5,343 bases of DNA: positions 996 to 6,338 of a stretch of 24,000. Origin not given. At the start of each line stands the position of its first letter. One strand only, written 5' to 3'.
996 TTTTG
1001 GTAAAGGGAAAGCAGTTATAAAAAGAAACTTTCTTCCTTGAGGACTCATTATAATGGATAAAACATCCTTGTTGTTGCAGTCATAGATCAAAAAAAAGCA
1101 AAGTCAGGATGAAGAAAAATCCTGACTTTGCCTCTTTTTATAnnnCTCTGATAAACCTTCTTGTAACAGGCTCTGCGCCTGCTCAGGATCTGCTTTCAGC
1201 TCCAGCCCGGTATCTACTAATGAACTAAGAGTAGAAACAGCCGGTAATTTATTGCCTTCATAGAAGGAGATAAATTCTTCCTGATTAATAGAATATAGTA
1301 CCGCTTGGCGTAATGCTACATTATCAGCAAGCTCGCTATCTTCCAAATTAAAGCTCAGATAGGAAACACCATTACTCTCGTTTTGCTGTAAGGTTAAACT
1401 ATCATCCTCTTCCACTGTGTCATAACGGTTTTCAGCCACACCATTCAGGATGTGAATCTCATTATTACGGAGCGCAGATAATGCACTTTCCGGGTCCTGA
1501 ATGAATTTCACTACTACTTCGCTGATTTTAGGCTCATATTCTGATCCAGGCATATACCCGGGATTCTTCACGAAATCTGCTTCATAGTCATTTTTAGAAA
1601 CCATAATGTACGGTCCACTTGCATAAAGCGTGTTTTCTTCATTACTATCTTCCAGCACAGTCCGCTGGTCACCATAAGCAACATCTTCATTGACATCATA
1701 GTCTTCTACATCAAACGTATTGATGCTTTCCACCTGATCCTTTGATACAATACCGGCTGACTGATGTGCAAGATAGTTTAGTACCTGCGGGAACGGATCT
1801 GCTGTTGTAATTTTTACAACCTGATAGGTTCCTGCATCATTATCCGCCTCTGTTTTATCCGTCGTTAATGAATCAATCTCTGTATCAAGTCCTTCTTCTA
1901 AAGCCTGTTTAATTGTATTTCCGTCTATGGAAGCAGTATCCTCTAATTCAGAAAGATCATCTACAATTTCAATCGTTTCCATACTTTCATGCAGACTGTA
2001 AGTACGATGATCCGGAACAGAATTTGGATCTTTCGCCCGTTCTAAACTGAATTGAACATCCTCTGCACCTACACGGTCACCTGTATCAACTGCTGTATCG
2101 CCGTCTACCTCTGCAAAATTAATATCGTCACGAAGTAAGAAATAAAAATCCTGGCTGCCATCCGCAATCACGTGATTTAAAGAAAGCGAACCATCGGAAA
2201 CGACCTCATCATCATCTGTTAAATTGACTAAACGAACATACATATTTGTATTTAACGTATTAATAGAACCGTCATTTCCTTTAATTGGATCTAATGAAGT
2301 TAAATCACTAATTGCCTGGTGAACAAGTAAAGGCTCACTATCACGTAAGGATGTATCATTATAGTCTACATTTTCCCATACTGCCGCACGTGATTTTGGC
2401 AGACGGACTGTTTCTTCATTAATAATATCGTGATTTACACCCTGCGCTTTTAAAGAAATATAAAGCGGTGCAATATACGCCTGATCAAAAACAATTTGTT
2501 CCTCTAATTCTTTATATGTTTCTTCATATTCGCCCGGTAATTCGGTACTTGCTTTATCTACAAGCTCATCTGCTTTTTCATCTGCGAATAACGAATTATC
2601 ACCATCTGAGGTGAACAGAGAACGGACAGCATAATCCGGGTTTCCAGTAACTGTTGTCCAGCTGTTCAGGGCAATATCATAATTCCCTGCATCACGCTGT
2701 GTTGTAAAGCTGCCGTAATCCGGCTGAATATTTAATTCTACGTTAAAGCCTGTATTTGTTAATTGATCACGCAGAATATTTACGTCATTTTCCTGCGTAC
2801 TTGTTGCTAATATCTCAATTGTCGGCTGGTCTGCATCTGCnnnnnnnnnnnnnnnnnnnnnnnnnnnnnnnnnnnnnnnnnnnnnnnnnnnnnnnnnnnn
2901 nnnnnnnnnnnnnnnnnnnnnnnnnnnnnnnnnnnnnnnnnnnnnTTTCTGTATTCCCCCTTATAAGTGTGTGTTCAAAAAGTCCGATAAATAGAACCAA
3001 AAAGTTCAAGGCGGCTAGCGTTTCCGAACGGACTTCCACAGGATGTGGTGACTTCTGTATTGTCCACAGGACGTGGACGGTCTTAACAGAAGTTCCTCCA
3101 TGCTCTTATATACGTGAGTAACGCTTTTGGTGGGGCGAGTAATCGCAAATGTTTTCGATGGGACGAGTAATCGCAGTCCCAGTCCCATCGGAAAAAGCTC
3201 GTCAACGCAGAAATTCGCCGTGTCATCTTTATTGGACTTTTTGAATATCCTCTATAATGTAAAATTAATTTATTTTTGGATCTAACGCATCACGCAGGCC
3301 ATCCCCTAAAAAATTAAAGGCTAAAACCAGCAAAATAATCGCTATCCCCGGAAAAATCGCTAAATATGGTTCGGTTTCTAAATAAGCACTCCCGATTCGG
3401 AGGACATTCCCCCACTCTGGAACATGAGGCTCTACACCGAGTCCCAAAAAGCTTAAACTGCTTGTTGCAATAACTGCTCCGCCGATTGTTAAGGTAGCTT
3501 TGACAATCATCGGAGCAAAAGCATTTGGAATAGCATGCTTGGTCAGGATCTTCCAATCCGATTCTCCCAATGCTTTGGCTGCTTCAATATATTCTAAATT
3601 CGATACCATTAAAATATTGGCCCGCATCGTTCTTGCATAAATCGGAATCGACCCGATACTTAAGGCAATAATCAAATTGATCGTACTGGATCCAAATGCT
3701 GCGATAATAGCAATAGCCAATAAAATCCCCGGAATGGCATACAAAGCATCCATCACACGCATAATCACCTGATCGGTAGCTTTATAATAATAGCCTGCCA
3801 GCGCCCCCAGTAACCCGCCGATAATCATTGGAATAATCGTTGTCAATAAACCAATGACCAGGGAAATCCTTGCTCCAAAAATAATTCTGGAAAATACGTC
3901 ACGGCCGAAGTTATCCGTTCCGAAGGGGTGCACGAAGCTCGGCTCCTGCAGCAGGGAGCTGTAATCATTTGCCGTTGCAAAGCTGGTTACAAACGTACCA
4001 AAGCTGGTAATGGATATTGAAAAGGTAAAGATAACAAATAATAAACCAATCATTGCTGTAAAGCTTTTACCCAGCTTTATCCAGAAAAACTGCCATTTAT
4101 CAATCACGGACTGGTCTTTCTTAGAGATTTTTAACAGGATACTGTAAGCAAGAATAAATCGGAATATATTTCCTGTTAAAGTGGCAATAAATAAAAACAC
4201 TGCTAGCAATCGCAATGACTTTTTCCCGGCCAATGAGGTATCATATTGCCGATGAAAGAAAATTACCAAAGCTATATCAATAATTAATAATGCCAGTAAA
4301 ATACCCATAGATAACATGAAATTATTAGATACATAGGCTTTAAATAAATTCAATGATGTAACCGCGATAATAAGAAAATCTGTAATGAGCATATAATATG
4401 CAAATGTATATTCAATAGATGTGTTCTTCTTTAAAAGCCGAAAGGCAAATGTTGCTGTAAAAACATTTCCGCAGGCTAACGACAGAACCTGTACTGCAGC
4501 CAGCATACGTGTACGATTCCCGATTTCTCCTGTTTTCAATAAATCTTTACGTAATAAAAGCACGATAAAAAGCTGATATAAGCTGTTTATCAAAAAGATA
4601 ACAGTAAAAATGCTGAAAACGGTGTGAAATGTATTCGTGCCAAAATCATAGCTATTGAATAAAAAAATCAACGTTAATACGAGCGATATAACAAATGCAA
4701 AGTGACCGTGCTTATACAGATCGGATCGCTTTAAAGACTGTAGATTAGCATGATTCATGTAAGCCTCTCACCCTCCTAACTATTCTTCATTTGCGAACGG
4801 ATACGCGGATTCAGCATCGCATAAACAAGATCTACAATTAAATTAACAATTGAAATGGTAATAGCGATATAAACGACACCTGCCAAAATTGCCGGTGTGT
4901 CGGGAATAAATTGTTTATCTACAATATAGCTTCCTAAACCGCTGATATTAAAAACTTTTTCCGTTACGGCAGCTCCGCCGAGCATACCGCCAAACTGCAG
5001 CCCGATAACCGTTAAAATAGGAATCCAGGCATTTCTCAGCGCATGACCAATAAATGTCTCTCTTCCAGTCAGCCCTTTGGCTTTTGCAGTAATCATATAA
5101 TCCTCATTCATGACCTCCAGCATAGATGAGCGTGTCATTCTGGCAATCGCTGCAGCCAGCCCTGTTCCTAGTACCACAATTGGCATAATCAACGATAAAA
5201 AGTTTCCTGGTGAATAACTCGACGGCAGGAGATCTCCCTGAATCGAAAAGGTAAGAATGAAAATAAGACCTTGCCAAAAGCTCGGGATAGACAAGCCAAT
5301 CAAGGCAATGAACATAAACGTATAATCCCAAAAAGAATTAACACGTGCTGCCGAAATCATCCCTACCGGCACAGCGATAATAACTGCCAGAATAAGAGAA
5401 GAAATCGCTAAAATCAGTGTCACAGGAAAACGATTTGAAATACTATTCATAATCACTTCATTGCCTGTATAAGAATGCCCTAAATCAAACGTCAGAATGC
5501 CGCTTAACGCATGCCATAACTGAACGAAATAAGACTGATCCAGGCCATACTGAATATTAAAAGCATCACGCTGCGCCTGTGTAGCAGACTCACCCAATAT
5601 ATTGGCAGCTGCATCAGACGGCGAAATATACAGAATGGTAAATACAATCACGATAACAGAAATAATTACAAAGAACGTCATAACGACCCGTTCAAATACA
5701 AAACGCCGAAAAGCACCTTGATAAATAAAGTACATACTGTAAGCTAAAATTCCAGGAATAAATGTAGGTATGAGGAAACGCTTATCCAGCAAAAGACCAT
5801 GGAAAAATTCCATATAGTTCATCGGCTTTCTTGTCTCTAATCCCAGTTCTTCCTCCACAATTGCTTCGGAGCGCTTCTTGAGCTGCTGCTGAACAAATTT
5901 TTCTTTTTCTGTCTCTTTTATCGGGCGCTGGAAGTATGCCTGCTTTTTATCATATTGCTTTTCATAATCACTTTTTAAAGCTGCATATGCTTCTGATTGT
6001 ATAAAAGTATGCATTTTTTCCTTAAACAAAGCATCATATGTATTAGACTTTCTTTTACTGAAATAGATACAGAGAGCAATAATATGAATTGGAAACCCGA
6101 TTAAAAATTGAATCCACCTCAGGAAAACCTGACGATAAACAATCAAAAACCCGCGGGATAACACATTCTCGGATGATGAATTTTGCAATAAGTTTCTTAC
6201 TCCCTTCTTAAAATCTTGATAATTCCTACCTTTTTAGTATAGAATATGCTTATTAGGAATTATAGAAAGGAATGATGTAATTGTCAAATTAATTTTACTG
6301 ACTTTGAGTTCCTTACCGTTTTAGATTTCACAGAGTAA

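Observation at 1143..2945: Opp/Dpp-type substrate-binding lipoprotein looks like a circular permutation of the family-5 fold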

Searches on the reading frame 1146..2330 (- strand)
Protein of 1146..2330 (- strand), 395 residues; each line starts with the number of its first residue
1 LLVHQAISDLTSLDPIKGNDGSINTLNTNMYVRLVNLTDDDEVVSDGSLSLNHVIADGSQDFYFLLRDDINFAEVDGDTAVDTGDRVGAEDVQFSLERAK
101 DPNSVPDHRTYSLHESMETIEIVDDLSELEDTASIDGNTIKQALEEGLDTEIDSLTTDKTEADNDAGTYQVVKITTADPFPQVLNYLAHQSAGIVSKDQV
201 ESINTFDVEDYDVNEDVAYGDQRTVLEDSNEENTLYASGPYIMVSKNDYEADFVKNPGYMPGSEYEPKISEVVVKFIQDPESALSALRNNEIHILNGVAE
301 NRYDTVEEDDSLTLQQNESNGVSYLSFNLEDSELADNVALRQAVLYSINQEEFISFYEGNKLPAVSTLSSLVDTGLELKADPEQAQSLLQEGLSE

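Call 16: search_protein_families(library=pfam, proteins=[window:1146-2330:-], max_evalue=1)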
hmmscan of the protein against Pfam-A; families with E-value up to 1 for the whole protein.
seq(395 aa): 3 families
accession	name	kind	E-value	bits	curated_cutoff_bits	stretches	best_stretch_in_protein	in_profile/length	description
PF00496.27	SBP_bac_5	-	5.7e-33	115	32.4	1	62-391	19-275/368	Bacterial extracellular solute-binding proteins, family 5 Middle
PF11182.14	AlgF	-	0.03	14.2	34.4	1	29-66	27-64/179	Alginate O-acetyl transferase AlgF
PF09898.14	DUF2125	-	0.17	11.8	24.2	1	69-144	121-192/319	Uncharacterized protein conserved in bacteria (DUF2125)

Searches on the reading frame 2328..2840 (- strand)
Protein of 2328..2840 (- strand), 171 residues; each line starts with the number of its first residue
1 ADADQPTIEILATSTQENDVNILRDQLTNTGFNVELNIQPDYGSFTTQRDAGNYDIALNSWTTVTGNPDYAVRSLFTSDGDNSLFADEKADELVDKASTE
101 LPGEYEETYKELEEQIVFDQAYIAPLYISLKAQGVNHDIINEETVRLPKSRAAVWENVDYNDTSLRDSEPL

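Call 16: search_protein_families(library=pfam, proteins=[window:2328-2840:-], max_evalue=1)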
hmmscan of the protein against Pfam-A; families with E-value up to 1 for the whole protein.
seq(171 aa): 2 families
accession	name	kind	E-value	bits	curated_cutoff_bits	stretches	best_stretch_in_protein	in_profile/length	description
PF00496.27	SBP_bac_5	-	1e-07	31.9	32.4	1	14-82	299-367/368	Bacterial extracellular solute-binding proteins, family 5 Middle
PF25020.1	TTR_TEN1-4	-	0.069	13.5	27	1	25-64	17-55/86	Teneurin TTR-like domain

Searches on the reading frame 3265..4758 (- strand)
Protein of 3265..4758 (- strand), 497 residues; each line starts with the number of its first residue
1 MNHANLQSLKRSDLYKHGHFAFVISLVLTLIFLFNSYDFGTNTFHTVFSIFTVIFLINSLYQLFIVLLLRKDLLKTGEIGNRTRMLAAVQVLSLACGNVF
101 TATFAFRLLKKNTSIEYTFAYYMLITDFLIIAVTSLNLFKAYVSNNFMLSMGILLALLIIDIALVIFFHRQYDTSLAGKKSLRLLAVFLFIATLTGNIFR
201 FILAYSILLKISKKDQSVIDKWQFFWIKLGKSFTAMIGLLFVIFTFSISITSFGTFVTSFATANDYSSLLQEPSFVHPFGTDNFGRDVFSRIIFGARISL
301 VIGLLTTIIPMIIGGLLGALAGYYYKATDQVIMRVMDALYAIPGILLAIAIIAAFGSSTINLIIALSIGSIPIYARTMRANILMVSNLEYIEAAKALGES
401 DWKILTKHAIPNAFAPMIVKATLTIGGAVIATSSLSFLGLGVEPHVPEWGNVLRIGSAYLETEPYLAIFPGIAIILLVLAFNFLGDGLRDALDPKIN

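Call 15: search_protein_families(library=pfam, proteins=[window:3265-4758:-], max_evalue=0.01)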
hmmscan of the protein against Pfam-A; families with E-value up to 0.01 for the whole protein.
window:3265-4758:- (497 aa): 1 family
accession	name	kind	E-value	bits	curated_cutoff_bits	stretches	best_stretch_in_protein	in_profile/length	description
PF00528.27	BPD_transp_1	-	2.5e-35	122.3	26.4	1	314-496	1-182/184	Binding-protein-dependent transport system inner membrane component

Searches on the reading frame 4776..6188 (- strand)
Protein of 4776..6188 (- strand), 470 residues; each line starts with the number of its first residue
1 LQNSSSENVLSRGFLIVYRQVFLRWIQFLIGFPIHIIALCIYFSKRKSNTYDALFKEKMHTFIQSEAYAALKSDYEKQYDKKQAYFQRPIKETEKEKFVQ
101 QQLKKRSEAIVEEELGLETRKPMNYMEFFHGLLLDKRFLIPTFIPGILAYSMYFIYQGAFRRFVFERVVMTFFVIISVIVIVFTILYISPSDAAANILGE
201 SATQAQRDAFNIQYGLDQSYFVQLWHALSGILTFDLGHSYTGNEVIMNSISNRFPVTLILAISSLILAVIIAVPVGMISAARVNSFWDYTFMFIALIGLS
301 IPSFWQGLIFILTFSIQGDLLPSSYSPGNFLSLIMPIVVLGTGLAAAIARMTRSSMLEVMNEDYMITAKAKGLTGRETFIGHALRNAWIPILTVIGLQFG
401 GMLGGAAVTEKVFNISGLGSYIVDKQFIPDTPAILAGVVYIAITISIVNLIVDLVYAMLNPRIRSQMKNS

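Call 15: search_protein_families(library=pfam, proteins=[window:4776-6188:-], max_evalue=0.01)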
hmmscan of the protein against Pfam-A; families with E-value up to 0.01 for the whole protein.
window:4776-6188:- (470 aa): 2 families
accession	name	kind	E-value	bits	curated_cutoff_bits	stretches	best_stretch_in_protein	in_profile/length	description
PF00528.27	BPD_transp_1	-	9.4e-39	133.5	26.4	1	272-464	1-183/184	Binding-protein-dependent transport system inner membrane component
PF19300.4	BPD_transp_1_N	-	3.3e-14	53.5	23.8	1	162-261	3-114/114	Binding-prot-dependent transport system membrane comp, N-term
